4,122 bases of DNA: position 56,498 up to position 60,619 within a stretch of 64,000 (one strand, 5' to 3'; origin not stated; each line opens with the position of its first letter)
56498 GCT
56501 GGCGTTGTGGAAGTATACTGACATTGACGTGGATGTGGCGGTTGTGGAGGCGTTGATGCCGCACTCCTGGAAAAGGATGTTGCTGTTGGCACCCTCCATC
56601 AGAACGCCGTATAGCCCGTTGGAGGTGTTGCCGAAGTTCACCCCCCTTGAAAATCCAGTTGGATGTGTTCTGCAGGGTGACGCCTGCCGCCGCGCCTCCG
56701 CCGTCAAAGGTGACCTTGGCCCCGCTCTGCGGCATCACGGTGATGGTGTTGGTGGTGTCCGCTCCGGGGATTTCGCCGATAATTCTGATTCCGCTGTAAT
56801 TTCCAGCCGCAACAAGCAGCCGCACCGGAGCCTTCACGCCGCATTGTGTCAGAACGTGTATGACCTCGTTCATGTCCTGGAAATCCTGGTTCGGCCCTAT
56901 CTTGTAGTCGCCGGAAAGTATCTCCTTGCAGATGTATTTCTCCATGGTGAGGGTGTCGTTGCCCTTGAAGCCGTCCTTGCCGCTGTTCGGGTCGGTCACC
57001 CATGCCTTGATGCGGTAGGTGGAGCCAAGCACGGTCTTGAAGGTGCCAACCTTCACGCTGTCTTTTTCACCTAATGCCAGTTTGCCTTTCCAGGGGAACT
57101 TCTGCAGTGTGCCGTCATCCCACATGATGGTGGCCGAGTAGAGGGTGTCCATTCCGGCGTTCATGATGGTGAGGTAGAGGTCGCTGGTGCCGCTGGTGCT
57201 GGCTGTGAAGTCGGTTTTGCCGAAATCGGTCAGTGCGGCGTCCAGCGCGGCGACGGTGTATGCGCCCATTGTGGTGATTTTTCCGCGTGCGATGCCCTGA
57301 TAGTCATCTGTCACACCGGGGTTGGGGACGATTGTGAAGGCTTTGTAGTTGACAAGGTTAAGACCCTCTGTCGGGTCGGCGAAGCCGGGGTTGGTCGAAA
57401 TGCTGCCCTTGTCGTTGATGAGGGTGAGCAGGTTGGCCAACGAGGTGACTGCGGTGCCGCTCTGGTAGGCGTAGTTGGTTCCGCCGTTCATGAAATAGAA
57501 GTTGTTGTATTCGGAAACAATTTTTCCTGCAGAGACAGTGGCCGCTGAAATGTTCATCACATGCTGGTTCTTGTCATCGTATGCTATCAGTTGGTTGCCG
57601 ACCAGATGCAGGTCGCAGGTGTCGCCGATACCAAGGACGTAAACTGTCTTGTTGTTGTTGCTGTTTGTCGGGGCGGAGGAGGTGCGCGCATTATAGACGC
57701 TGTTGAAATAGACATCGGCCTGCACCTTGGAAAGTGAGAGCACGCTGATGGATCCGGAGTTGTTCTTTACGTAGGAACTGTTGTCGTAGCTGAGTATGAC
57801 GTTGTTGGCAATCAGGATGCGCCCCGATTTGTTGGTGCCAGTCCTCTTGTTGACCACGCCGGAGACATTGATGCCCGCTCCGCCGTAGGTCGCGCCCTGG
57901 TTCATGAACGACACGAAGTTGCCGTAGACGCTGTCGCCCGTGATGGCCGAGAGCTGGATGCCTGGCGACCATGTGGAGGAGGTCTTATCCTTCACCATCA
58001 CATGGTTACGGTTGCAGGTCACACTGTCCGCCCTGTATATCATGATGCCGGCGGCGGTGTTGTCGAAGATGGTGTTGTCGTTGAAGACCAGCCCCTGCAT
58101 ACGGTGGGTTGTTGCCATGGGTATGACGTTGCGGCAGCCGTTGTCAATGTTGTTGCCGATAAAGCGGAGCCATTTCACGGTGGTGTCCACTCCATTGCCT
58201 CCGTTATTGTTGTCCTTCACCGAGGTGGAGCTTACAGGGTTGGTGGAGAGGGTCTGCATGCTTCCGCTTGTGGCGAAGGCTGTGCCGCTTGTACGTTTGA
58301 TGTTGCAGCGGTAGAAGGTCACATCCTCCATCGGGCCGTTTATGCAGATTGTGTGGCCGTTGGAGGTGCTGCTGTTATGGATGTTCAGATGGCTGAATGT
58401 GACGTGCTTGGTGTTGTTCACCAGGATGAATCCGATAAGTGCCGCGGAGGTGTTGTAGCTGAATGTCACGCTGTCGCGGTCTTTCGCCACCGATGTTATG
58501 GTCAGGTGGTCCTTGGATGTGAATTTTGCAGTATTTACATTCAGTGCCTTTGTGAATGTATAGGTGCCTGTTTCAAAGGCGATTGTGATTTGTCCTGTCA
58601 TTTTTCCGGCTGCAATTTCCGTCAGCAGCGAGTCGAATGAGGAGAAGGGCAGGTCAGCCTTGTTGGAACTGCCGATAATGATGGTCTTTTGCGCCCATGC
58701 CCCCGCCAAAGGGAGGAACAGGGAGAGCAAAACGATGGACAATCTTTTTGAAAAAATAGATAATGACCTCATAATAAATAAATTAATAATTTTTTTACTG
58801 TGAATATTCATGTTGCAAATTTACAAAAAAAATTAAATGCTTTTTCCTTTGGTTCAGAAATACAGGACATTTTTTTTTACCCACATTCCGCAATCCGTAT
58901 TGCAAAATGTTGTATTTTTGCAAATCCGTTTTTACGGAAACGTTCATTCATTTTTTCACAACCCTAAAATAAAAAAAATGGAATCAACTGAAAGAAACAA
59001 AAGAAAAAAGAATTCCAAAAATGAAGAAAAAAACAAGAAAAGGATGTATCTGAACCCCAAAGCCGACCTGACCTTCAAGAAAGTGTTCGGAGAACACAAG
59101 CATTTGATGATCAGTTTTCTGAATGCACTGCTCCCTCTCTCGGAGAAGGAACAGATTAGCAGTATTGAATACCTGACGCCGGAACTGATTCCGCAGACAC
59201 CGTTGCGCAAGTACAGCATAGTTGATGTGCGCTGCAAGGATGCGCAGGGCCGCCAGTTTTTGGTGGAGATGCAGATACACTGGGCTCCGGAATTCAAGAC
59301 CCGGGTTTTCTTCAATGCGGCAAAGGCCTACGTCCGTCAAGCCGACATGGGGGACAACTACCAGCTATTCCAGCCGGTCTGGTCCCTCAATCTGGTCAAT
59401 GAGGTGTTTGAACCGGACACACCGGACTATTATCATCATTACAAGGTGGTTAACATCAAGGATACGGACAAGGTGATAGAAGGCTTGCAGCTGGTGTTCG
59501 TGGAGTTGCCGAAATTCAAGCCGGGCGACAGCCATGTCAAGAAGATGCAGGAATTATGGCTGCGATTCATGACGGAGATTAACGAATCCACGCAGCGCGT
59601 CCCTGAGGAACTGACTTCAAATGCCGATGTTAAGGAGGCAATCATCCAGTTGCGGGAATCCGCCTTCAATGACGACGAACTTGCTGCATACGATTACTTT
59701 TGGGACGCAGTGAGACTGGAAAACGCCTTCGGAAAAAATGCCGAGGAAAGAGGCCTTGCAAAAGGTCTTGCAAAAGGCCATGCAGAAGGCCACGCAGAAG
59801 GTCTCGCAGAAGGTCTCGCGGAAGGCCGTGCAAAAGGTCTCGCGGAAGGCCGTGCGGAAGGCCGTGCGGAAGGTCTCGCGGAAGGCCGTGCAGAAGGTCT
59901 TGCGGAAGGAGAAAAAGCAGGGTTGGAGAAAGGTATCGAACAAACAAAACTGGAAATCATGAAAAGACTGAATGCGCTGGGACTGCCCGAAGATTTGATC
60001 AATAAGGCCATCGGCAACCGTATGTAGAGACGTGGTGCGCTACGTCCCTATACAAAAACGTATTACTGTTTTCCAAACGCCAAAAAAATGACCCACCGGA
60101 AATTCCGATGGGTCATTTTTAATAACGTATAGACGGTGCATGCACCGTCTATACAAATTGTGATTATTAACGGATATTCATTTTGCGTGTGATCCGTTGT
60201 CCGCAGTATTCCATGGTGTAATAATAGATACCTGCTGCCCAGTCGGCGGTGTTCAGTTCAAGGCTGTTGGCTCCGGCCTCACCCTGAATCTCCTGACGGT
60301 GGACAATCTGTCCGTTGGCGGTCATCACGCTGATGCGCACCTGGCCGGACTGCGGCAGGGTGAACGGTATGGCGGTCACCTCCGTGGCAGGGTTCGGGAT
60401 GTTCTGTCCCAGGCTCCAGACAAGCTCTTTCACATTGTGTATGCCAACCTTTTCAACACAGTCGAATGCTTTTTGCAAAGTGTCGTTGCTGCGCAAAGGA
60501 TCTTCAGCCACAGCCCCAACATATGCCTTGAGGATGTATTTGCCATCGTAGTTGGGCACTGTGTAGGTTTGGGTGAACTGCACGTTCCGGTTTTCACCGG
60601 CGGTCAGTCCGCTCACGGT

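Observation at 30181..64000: Array of five giant, co-oriented paralogous T9SS cargo genes sharing a modular core of unknown function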

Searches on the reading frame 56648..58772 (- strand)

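Call 84: find_homologous_proteins(query=window:56648-58772:-, max_evalue=1e-30)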
Query window:56648-58772:- (708 aa): 6 proteins with E <= 1e-30 among 8000 candidates.
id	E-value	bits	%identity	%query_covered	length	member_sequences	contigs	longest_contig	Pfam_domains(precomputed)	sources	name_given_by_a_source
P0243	1.2e-294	997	89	72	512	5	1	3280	-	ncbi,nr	ncbi:MAG: hypothetical protein J6T56_06705, partial [Bacteroidales bacterium]|nr:hypothetical protei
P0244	5.7e-279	945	94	65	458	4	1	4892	-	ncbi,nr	ncbi:MAG: hypothetical protein J5516_06785, partial [Bacteroidales bacterium]|nr:hypothetical protei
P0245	8.6e-231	786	56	94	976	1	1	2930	-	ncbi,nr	ncbi:MAG: hypothetical protein J6S82_08310, partial [Bacteroidales bacterium]|nr:hypothetical protei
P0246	3.1e-155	536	45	96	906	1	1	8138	-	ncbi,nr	ncbi:MAG: hypothetical protein J6S82_05170, partial [Bacteroidales bacterium]|nr:hypothetical protei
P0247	9.5e-129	449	45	83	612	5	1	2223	-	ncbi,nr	ncbi:MAG: hypothetical protein IIU04_02385, partial [Bacteroidales bacterium]|nr:hypothetical protei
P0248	4.2e-51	192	53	25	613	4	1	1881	-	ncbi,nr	ncbi:MAG: hypothetical protein J6T56_02125, partial [Bacteroidales bacterium]|nr:hypothetical protei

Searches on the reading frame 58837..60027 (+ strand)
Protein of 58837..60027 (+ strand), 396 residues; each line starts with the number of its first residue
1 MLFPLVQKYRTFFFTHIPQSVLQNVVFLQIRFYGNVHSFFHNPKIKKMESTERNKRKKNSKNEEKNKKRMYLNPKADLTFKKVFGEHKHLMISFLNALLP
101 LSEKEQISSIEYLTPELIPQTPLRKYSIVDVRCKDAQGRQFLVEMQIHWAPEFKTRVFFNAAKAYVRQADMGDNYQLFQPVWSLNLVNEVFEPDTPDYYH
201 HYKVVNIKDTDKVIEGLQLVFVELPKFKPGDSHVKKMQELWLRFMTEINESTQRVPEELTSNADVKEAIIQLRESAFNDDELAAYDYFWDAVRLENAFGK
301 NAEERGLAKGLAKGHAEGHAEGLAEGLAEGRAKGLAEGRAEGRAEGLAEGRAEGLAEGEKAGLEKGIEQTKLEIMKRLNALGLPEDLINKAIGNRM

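Call 56: search_protein_families(library=pfam, proteins=[window:58837-60027:+], max_evalue=0.1)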
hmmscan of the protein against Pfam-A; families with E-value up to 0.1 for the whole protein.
window:58837-60027:+ (396 aa): 2 families
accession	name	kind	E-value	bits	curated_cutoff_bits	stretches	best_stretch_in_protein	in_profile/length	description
PF12784.13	PDDEXK_2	-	2.7e-41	142.2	27.4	1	74-286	1-213/229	PD-(D/E)XK nuclease family transposase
PF09811.14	Yae1_N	-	2.8e-05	24.2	27.5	2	314-338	1-25/39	Essential protein Yae1, N terminal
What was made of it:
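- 58837..60027 (+): PD-(D/E)XK nuclease family transposase (PDDEXK_2, Rpn-type), between E and D and divergent from D. call 56 (E 2.7e-41)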

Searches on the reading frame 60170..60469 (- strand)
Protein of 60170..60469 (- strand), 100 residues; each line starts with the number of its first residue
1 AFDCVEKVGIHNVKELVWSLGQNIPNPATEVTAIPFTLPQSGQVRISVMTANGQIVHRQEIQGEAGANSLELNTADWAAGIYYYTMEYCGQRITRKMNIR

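Call 88: search_protein_families(library=ncbifam, proteins=[window:60170-60469:-], max_evalue=0.001)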
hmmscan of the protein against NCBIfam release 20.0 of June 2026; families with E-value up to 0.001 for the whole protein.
window:60170-60469:- (100 aa): 3 families
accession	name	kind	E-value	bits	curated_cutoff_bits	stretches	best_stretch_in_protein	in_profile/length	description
NF052323.1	T9SSA_dep_M6i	equivalog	5.3e-11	41.2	600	1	23-86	960-1024/1043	T9SS-dependent M6-like inactivated metalloprotease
TIGR04183.1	Por_Secre_tail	domain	1.3e-09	37.9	23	1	25-99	3-71/72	T9SS type A sorting domain-containing protein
NF038113.1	T9SSA_dep_M36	equivalog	6.2e-06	24.6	885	1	11-97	786-866/869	T9SS-dependent M36 family metallopeptidase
